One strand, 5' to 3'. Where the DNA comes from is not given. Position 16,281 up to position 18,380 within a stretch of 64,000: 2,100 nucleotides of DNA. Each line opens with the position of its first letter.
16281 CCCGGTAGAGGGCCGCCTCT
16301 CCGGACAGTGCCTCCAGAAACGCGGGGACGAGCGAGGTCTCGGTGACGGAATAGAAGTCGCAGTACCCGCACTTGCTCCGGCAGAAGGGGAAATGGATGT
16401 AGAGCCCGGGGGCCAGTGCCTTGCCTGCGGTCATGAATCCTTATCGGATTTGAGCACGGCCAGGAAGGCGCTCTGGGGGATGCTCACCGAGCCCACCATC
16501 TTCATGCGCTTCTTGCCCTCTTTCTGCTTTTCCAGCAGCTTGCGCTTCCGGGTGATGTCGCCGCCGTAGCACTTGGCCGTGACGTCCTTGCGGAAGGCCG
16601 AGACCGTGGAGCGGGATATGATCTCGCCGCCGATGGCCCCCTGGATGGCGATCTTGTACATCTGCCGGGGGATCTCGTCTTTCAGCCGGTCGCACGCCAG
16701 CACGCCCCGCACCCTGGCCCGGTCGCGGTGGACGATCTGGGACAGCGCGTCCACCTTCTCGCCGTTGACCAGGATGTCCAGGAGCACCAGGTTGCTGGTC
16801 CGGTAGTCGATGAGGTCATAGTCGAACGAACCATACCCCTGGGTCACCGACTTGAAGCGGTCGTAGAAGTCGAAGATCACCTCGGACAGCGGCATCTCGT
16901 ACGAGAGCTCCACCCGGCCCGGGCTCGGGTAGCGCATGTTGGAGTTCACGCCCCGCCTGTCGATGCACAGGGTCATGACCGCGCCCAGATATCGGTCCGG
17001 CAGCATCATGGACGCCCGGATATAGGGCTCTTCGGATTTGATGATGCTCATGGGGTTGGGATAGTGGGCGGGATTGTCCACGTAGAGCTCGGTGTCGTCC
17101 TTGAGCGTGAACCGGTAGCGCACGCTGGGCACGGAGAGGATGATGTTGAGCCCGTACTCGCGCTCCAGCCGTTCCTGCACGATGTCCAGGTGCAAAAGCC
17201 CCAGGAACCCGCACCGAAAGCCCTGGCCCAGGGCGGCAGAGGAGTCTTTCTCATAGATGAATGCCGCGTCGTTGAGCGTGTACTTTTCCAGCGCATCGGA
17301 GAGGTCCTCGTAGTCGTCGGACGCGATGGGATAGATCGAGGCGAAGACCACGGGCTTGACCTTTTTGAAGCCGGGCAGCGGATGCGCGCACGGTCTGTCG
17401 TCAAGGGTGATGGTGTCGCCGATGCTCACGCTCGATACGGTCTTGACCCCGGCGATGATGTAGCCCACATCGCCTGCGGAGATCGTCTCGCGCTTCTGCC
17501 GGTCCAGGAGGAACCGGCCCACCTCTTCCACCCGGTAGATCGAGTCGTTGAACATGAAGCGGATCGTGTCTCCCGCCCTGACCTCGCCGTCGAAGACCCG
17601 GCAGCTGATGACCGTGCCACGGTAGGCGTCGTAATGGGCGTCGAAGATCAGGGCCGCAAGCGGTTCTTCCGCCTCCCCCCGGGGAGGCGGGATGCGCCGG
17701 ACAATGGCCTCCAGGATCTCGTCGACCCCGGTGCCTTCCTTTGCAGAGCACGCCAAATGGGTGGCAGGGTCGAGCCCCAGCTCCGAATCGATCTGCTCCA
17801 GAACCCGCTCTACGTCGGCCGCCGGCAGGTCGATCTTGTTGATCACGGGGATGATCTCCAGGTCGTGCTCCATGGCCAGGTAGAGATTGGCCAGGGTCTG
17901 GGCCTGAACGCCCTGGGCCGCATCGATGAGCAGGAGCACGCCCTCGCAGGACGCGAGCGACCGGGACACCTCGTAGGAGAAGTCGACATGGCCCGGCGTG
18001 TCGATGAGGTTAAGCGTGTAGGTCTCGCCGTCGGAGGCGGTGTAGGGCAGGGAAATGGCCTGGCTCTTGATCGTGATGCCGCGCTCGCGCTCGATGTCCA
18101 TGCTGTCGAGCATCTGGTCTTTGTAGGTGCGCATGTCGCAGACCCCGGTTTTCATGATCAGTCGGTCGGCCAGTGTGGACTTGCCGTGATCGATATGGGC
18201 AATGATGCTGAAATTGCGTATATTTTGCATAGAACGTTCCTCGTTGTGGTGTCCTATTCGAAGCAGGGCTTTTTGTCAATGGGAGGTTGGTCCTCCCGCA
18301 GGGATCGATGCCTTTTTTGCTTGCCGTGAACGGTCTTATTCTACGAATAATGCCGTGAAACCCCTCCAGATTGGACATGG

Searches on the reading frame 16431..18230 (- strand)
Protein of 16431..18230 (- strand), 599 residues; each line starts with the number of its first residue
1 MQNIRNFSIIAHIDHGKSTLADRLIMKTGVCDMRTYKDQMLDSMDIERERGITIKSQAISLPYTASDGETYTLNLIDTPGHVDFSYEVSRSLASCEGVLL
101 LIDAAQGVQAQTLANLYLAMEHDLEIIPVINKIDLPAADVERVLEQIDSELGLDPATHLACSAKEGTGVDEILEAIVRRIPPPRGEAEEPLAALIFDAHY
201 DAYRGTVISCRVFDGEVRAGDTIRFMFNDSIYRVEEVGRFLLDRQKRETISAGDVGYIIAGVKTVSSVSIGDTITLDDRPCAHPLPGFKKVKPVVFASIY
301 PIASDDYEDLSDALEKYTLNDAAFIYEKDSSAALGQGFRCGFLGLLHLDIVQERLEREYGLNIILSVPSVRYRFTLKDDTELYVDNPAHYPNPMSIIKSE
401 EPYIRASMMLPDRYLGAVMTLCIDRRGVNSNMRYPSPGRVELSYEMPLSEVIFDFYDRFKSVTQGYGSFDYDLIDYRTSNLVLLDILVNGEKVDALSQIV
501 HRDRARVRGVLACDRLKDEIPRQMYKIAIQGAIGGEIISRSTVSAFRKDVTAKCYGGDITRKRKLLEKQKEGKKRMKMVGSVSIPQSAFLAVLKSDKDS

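Call 13: search_protein_families(library=pfam, proteins=[window:16431-18230:-], max_evalue=0.001)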
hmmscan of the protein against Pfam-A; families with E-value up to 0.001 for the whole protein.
window:16431-18230:- (599 aa): 7 families
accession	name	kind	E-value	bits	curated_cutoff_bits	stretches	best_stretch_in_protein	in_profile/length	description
PF00009.33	GTP_EFTU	-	2.6e-56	190.7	26.5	1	3-182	2-188/188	Elongation factor Tu GTP binding domain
PF06421.17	LepA_C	-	1.2e-47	160.9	29.7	1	488-594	1-107/107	GTP-binding protein LepA C-terminus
PF00679.30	EFG_C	-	4.2e-19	68.8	27.9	1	400-485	3-87/89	Elongation factor G C-terminus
PF03144.31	GTP_EFTU_D2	-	2.1e-12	47.7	30.3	1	205-275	1-73/73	Elongation factor Tu domain 2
PF14492.12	EFG_III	-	2e-08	34.6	27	1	292-365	3-73/75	Elongation Factor G, domain III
PF00071.28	Ras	-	1.4e-05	25.2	21.6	1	65-180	42-160/162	Ras family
PF22042.2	EF-G_D2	-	3.7e-05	24.2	27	1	191-275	2-82/84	Elongation factor G domain 2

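Call 15: find_encoding_contigs(protein=window:16431-18230:-, flank=10000, max_places=6)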
Protein window:16431-18230:- (599 aa): 6 contigs read that carry it; 6 places shown.
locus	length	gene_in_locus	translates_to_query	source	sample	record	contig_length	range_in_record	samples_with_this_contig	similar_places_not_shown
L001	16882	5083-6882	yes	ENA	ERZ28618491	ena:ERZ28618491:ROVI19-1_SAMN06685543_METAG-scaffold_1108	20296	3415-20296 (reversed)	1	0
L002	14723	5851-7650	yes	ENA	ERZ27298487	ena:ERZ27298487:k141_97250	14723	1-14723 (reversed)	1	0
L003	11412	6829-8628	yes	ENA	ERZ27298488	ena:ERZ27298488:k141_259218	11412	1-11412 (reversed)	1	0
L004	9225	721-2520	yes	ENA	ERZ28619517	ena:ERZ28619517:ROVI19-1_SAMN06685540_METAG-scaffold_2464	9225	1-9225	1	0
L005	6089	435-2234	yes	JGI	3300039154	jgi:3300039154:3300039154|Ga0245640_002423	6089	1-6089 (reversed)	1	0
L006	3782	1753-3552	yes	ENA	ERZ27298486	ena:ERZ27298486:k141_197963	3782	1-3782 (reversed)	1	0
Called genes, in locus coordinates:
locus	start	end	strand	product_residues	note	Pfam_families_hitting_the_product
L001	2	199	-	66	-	?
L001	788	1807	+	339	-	PF04392:ABC_sub_bind, PF13458:Peripla_BP_6 (faint)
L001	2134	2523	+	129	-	-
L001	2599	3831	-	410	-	PF04909:Amidohydro_2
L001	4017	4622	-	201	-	PF02870:Methyltransf_1N (weak), PF01035:DNA_binding_1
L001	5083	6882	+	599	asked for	PF00009:GTP_EFTU, PF00071:Ras (weak), PF03144:GTP_EFTU_D2, PF14492:EFG_III, PF00679:EFG_C, PF06421:LepA_C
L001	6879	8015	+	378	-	PF04055:Radical_SAM, PF06969:HemN_C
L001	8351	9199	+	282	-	PF02749:QRPTase_N, PF01729:QRPTase_C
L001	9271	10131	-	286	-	PF02775:TPP_enzyme_C, PF12367:PFO_beta_C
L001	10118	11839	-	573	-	PF01558:POR, PF01855:POR_N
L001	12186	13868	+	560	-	PF02652:Lactate_perm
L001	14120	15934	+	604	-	PF00270:DEAD, PF00271:Helicase_C, PF16124:RecQ_Zn_bind, PF09382:RQC, PF00570:HRDC, PF11408:Helicase_Sgs1 (faint)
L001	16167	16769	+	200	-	-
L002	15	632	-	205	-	PF00440:TetR_N, PF16295:TetR_C_10, PF22604:TetR_HI_0893_C (weak)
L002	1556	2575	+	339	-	PF04392:ABC_sub_bind, PF13458:Peripla_BP_6 (faint)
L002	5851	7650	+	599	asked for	PF00009:GTP_EFTU, PF00071:Ras (weak), PF03144:GTP_EFTU_D2, PF14492:EFG_III, PF00679:EFG_C, PF06421:LepA_C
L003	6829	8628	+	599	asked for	PF00009:GTP_EFTU, PF00071:Ras (weak), PF03144:GTP_EFTU_D2, PF14492:EFG_III, PF00679:EFG_C, PF06421:LepA_C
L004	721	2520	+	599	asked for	PF00009:GTP_EFTU, PF00071:Ras (weak), PF03144:GTP_EFTU_D2, PF14492:EFG_III, PF00679:EFG_C, PF06421:LepA_C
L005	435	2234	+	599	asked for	PF00009:GTP_EFTU, PF00071:Ras (weak), PF03144:GTP_EFTU_D2, PF14492:EFG_III, PF00679:EFG_C, PF06421:LepA_C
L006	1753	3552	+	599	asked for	PF00009:GTP_EFTU, PF00071:Ras (weak), PF03144:GTP_EFTU_D2, PF14492:EFG_III, PF00679:EFG_C, PF06421:LepA_C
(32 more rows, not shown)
